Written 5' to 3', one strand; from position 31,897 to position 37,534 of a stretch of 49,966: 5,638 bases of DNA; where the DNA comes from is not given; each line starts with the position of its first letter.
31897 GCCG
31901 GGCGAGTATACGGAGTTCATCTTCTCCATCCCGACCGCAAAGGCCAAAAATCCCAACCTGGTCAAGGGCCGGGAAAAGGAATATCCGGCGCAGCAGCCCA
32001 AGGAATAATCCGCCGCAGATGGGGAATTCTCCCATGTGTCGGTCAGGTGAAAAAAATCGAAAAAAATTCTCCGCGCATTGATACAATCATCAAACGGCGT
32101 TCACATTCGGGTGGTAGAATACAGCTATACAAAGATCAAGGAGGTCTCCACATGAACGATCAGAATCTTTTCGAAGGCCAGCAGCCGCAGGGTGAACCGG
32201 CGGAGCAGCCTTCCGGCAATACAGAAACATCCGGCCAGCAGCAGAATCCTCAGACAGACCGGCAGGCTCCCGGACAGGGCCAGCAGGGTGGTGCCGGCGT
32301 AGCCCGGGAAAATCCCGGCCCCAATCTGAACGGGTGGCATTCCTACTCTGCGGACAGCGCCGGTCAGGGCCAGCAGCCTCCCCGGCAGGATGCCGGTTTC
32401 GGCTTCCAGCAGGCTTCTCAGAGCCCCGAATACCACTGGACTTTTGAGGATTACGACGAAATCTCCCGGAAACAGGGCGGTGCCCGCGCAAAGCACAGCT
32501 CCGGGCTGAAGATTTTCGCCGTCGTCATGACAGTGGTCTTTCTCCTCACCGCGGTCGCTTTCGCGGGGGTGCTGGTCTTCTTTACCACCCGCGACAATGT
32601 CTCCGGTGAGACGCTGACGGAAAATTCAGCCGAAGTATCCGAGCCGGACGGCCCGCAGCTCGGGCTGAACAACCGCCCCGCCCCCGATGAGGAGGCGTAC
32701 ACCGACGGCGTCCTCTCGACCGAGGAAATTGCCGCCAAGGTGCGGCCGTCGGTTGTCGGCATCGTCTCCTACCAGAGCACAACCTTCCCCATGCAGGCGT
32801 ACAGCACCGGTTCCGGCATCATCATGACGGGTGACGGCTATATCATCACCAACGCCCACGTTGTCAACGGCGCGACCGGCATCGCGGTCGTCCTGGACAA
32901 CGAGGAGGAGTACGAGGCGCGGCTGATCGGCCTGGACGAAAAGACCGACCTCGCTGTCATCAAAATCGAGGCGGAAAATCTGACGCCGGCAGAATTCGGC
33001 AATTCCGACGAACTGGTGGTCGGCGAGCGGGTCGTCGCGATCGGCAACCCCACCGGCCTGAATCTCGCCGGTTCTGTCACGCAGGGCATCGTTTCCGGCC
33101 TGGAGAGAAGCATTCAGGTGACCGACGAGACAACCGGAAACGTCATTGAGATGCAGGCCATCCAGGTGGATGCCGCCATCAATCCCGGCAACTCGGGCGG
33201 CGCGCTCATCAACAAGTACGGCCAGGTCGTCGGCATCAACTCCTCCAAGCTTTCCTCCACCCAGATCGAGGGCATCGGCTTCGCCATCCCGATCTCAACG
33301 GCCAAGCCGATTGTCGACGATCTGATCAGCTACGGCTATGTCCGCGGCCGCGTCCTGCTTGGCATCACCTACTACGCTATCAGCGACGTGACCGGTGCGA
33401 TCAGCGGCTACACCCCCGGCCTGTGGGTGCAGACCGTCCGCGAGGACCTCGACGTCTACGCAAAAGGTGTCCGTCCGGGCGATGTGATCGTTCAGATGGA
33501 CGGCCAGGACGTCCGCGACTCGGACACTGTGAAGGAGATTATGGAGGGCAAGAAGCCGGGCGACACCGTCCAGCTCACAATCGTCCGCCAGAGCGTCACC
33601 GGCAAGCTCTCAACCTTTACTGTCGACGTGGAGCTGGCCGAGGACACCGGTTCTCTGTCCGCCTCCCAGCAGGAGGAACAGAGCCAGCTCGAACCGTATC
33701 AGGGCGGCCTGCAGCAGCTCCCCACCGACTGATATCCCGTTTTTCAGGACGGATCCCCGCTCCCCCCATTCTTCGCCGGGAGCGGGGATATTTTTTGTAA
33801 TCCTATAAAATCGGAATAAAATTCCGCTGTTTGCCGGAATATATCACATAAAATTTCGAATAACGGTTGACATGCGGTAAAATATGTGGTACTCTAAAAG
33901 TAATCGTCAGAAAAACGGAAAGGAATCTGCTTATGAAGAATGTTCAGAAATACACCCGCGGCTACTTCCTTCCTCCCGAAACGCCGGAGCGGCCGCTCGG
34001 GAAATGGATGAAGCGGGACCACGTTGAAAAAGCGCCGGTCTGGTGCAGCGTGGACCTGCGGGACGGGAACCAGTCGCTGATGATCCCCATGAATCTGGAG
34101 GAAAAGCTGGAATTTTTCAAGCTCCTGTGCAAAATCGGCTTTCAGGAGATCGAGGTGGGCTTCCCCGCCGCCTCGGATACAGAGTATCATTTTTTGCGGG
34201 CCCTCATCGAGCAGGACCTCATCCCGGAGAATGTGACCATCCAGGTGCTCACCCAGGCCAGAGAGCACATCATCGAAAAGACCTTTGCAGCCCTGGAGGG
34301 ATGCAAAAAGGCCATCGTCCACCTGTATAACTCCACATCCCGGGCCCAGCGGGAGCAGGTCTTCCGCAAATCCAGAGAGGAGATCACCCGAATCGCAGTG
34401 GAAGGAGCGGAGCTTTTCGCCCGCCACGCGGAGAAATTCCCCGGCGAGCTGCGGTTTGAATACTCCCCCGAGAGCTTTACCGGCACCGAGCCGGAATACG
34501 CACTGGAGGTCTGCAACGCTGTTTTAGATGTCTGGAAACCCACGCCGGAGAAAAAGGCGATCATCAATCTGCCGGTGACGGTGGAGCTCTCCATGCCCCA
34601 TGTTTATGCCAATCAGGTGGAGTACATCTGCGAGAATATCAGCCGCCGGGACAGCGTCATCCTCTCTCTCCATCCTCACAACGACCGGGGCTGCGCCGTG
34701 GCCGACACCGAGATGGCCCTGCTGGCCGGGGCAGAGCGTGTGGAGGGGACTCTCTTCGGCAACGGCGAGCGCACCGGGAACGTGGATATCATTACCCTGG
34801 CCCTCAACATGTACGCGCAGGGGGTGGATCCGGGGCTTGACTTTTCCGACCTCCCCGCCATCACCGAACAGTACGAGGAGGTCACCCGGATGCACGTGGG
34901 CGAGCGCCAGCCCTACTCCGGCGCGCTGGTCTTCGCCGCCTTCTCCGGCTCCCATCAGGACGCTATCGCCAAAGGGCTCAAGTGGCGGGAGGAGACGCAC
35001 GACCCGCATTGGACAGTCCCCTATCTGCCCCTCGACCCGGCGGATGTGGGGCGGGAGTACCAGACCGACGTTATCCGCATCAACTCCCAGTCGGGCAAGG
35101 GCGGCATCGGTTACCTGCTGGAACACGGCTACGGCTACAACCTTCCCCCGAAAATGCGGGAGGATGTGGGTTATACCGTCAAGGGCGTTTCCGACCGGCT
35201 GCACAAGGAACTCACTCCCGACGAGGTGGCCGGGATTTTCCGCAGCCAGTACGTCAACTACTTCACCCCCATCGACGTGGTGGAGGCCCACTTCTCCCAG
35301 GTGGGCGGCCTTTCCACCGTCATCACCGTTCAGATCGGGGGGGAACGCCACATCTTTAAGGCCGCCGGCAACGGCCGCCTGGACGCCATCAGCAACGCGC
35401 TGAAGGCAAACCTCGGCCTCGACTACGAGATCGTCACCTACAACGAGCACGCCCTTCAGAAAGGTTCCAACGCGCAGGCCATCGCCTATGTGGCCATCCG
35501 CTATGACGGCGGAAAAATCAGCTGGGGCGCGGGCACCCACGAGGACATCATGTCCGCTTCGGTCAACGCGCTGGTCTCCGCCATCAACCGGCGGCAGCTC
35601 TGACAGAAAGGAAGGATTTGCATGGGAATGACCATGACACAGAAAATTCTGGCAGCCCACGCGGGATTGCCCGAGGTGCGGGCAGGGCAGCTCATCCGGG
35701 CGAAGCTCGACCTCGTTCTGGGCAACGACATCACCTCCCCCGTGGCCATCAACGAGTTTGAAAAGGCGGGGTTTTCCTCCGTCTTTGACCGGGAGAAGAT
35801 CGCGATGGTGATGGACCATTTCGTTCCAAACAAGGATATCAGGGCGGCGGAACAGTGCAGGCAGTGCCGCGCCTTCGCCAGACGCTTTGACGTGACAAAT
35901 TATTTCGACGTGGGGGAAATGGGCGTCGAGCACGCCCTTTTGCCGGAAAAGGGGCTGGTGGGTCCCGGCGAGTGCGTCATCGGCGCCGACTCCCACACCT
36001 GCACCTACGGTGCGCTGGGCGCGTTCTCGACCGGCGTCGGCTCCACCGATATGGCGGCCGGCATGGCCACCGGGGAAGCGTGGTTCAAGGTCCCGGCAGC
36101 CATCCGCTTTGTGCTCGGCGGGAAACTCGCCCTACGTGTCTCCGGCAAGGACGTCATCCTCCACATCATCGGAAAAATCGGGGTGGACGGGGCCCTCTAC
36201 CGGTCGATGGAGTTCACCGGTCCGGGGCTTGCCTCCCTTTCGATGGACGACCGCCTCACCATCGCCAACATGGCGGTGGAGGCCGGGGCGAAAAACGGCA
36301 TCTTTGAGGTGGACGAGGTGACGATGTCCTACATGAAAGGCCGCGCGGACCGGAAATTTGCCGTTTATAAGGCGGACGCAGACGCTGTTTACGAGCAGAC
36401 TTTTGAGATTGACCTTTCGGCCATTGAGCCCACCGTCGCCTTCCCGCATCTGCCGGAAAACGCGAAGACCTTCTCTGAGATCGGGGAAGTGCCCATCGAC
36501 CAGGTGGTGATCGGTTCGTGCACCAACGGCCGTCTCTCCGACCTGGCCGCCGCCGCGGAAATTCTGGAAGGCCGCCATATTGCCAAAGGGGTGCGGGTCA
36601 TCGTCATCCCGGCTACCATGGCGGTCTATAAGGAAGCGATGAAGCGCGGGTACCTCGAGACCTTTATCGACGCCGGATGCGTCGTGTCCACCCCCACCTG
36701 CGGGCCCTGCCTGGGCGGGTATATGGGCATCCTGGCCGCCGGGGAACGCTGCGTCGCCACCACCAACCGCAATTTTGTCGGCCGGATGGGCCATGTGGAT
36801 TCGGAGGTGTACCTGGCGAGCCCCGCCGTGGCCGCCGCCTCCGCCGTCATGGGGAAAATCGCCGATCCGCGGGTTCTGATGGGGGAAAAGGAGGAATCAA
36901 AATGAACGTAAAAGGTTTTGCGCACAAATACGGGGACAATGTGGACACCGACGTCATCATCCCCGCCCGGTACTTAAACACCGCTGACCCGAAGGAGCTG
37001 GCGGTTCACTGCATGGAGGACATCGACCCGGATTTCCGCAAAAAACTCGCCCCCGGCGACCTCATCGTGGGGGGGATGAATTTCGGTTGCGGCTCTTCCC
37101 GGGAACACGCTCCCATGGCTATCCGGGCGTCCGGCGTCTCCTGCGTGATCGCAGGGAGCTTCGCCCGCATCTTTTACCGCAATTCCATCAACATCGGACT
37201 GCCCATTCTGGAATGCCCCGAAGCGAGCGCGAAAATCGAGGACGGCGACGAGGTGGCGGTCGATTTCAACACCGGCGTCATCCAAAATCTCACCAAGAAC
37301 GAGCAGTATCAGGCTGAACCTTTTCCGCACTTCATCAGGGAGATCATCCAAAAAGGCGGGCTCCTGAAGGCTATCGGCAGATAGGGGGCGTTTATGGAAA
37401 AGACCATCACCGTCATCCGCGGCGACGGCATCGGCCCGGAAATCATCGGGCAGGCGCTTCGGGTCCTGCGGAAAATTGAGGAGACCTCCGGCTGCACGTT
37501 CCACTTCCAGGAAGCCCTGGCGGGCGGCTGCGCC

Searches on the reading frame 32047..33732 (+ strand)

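Call 43: search_protein_families(library=pfam, proteins=[window:32047-33732:+], max_evalue=0.00001)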
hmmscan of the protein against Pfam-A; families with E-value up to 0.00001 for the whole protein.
window:32047-33732:+ (561 aa): 3 families
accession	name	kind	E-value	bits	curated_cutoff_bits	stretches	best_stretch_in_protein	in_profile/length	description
PF13365.12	Trypsin_2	-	2.3e-35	122.9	27.6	1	255-397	1-144/144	Trypsin-like peptidase domain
PF00089.32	Trypsin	-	1.2e-19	71.4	20.6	1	238-422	3-219/220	Trypsin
PF13180.12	PDZ_2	-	3.1e-11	43.8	27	1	453-526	12-78/80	PDZ domain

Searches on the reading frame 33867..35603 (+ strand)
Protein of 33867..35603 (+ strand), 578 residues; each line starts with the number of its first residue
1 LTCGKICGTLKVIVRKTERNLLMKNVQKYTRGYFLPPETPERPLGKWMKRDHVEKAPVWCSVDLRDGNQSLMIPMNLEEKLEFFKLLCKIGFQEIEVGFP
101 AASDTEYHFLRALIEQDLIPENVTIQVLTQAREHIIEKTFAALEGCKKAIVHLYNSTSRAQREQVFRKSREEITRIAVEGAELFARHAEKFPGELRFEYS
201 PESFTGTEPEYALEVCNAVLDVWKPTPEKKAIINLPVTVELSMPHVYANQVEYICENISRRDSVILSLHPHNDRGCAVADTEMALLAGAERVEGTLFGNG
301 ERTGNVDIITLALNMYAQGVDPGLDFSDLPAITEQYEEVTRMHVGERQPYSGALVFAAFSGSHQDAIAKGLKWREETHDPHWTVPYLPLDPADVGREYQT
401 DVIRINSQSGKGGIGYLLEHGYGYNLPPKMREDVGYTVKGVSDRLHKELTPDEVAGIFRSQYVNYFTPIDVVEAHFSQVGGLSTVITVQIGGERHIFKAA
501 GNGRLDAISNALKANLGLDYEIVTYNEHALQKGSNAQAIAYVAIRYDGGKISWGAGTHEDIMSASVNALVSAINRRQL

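Call 43: search_protein_families(library=pfam, proteins=[window:33867-35603:+], max_evalue=0.00001)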
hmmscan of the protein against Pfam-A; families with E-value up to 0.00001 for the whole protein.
window:33867-35603:+ (578 aa): 3 families
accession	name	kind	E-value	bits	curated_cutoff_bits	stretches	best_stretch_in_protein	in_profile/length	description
PF00682.25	HMGL-like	-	1.2e-70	238.4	29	1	58-333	3-257/260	HMGL-like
PF22615.1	IPMS_D2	-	8.7e-32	109.7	27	1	354-419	2-66/66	Alpha-isopropylmalate synthase, post-catalytic domain-like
PF08502.15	LeuA_dimer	-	3.5e-25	88.8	24.9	1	448-575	1-129/131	LeuA allosteric (dimerisation) domain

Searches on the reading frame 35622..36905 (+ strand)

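Call 5: search_protein_families(library=pfam, proteins=[window:35622-36905:+])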
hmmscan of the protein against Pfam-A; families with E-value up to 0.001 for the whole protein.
window:35622-36905:+ (427 aa): 1 family
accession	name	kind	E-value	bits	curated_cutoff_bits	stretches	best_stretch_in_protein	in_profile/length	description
PF00330.25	Aconitase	-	1.2e-103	348.1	28.7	2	8-285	2-304/463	Aconitase family (aconitate hydratase)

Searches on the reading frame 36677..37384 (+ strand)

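Call 5: search_protein_families(library=pfam, proteins=[window:36677-37384:+])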
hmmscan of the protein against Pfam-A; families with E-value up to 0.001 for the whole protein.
window:36677-37384:+ (235 aa): 1 family
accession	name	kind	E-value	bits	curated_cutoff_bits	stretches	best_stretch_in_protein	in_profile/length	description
PF00694.25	Aconitase_C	-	1.1e-19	71.4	22.8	1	122-179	69-127/131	Aconitase C-terminal domain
